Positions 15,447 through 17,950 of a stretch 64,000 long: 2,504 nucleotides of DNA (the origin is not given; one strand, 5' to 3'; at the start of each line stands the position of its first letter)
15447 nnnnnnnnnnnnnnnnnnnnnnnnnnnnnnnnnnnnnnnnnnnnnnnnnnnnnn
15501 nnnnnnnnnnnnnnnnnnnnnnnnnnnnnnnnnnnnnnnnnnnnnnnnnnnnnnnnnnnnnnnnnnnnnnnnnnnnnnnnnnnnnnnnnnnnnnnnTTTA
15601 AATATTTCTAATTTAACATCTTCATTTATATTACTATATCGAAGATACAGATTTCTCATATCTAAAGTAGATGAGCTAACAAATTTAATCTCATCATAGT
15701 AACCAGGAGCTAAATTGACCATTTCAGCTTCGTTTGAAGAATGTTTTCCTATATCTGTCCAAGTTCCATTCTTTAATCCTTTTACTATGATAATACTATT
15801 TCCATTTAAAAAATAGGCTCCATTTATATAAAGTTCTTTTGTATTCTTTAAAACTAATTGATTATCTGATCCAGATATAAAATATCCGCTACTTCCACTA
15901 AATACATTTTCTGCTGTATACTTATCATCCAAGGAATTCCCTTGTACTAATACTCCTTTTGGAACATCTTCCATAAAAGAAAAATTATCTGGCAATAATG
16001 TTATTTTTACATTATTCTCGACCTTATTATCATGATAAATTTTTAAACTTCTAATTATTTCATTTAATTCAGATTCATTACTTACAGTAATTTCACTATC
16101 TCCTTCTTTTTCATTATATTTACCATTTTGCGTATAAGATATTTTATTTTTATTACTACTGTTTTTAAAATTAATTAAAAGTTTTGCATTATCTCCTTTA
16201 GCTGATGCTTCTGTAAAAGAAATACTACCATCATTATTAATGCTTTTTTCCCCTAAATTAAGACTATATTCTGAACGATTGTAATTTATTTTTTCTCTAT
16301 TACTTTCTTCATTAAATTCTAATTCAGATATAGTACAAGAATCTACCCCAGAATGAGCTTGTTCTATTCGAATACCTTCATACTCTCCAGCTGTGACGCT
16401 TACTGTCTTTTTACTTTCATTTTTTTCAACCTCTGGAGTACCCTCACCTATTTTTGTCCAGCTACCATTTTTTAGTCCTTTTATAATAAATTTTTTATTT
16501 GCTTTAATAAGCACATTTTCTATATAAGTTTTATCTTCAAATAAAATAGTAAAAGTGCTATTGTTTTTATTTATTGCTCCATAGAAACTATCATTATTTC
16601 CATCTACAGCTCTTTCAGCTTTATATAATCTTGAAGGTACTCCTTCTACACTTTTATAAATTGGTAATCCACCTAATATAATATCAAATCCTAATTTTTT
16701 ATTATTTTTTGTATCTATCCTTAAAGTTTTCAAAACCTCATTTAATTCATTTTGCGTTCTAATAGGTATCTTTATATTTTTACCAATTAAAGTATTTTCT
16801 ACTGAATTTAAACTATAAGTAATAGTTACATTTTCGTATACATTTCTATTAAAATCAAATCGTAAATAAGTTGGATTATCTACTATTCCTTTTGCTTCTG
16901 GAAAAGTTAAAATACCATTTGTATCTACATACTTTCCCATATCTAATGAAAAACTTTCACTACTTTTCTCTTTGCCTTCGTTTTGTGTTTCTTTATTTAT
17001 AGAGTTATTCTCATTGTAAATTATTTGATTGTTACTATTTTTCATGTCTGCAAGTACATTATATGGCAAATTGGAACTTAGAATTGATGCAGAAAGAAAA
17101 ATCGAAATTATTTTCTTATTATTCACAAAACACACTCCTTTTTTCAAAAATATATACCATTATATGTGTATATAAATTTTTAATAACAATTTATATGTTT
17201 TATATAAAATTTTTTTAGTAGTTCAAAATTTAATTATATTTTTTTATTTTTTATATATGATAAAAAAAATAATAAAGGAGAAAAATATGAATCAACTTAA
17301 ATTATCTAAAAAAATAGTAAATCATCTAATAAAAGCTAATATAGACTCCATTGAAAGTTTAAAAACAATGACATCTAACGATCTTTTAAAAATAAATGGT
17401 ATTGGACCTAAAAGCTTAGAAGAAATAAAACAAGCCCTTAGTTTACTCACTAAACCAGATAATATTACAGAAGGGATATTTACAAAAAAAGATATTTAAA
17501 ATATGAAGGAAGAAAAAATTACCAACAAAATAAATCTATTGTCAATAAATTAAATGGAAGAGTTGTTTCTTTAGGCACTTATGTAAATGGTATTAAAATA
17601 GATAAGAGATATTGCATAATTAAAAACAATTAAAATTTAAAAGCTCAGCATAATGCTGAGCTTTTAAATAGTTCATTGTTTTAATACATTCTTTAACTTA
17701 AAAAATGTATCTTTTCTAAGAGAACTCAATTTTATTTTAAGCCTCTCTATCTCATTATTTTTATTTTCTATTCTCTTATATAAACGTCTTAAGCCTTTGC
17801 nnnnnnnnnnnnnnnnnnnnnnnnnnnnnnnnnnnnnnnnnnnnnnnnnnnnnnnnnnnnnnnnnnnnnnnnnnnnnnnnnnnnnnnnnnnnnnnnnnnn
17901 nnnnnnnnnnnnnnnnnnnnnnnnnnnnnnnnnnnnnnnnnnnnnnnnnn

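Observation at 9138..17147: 2669-aa adhesin combining bacterial C-type lectin domains, DUF5011/Ig-like modules and an NPSTG (SrtB-type?) sorting signal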

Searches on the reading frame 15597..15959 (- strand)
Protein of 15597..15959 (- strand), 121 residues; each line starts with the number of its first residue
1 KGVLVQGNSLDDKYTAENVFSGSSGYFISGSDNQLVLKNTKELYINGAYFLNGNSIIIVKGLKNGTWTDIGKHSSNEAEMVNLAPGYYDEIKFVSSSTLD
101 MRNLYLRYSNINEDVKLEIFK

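Call 34: search_protein_families(library=pfam, proteins=[window:15597-15959:-], max_evalue=1)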
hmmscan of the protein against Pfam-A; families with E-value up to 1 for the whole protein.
window:15597-15959:- (121 aa): 1 family
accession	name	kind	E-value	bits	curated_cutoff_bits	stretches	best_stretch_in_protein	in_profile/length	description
PF07367.17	FB_lectin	-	0.1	13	25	1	52-92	60-101/140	Fungal fruit body lectin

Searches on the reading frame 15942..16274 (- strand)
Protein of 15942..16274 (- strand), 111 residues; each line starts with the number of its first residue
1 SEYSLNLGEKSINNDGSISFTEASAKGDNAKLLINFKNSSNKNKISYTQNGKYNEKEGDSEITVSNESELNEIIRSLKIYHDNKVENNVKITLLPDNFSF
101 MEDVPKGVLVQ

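Call 34: search_protein_families(library=pfam, proteins=[window:15942-16274:-], max_evalue=1)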
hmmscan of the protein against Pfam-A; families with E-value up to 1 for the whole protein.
window:15942-16274:- (111 aa): 4 families
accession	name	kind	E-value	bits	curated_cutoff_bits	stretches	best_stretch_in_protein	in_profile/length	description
PF11182.14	AlgF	-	0.0045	16.9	34.4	1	14-91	93-169/179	Alginate O-acetyl transferase AlgF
PF21771.2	CFAP58_CC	-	0.042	13.3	27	1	41-94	96-150/306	CFAP58 central coiled coil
PF14277.12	DUF4364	-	0.058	13.6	26.9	1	33-96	48-111/162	Domain of unknown function (DUF4364)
PF00564.30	PB1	-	0.16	12.4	23.6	1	52-79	45-71/84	PB1 domain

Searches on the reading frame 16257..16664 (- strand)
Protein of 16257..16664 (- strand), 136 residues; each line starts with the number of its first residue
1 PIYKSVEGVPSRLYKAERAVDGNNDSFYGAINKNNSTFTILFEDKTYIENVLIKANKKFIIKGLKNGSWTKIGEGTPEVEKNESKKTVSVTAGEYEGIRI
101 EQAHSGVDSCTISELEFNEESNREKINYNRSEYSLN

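Call 34: search_protein_families(library=pfam, proteins=[window:16257-16664:-], max_evalue=1)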
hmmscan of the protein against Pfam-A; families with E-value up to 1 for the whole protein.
window:16257-16664:- (136 aa): 3 families
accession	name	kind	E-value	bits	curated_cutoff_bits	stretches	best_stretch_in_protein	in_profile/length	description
PF22633.2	F5_F8_type_C_2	-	0.0024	18.9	27.8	1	18-98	1-89/91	NedA-like, galactose-binding domain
PF00754.31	F5_F8_type_C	-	0.0081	16.7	28.2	1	14-104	12-114/127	F5/8 type C domain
PF00963.24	Cohesin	-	0.082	13.5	24.1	1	16-60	51-95/139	Cohesin domain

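Call 64: search_protein_families(library=pfam, alignment_id=A2, max_evalue=0.01)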
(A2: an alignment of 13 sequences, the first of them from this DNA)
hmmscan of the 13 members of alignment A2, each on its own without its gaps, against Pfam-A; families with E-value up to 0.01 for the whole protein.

A. member 1, seq(126 aa): 2 families
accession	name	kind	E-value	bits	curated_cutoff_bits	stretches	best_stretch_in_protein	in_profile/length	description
PF22633.2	F5_F8_type_C_2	-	0.0024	18.9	27.8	1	16-96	1-89/91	NedA-like, galactose-binding domain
PF00754.31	F5_F8_type_C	-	0.007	16.9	28.2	1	12-102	12-114/127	F5/8 type C domain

B. families by the number of members that match (of 13 scanned): 2 families
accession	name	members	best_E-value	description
PF00754.31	F5_F8_type_C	4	1.8e-07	F5/8 type C domain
PF22633.2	F5_F8_type_C_2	3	0.00019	NedA-like, galactose-binding domain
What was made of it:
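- On CBM32 / F5/8 type C (discoidin) domain: 4 of 13 family representatives match, best 1.8e-7 (call 64).
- N-terminal domains: 4 of 13 family representatives hit F5_F8_type_C, best 1.8e-7 (call 64).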

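Call 72: predict_structure(alignment_id=A2)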
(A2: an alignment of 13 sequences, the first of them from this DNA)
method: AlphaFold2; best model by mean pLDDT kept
length: 126 residues; sequences in the alignment: 13
mean_pLDDT: 67.4   pTM: 0.65
mean pLDDT of the five models: 67.4, 66.9, 66.6, 65.7, 65.3
residues with pLDDT >= 90: 21; 70-90: 40; 50-70: 27; < 50: 38
segments of 3 or more residues with pLDDT < 50: 1-30, 119-126
pLDDT, mean of each block of 10 residues (from residue 1): 41 41 46 72 84 83 95 73 79 88 61 62 42
secondary structure, 60 per line:
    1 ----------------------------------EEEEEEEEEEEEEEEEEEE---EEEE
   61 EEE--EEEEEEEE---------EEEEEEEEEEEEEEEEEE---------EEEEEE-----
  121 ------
elements in order: E35-53 E57-63 E66-73 E83-100 E110-115
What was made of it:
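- On CBM32 / F5/8 type C (discoidin) domain: The AF2 model has pLDDT 67 and pTM 0.65 (call 72).
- The discoidin-like copy in the window is below the Pfam threshold (18.9 versus 27.8 bits, call 34), and its model is only moderately confident (pLDDT 67, call 72).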

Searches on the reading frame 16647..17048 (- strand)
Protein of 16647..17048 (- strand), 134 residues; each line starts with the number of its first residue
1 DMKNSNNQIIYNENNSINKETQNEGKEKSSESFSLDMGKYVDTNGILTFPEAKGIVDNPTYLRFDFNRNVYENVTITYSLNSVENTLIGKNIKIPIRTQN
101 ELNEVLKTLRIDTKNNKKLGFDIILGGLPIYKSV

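Call 34: search_protein_families(library=pfam, proteins=[window:16647-17048:-], max_evalue=1)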
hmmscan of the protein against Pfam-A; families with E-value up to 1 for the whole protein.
window:16647-17048:- (134 aa): 1 family
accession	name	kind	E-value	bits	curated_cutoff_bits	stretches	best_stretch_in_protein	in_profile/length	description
PF03952.21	Enolase_N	-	0.17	12.5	35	1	65-126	50-110/131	Enolase, N-terminal domain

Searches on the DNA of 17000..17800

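Call 88: search_rna_families(source=window, start=17000, end=17800, threshold=evalue, max_evalue=1)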
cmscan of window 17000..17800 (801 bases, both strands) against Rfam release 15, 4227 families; matches with E-value up to 1: 2.
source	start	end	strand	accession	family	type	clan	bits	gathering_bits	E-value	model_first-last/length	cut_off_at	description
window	17612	17673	+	RF03162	TD-2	Gene; sRNA;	CL00124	23.6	48.7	0.51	1-98/98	no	TD-2 RNA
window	17619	17664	+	RF02495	ohsC_RNA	Gene; antitoxin;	-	22.8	50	0.65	1-77/77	no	Oppression of Hydrophobic ORF by sRNA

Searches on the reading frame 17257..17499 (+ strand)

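Call 74: search_protein_families(library=pfam, proteins=[window:17257-17499:+], max_evalue=0.001)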
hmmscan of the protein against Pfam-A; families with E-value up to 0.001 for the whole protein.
window:17257-17499:+ (80 aa): 2 families
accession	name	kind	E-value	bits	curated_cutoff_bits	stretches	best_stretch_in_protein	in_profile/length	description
PF03118.21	RNA_pol_A_CTD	-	6.3e-12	45.5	23.8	1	8-62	12-66/67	Bacterial RNA polymerase, alpha chain C terminal domain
PF14520.12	HHH_5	-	1.6e-06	28.9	27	1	18-61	12-55/57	Helix-hairpin-helix domain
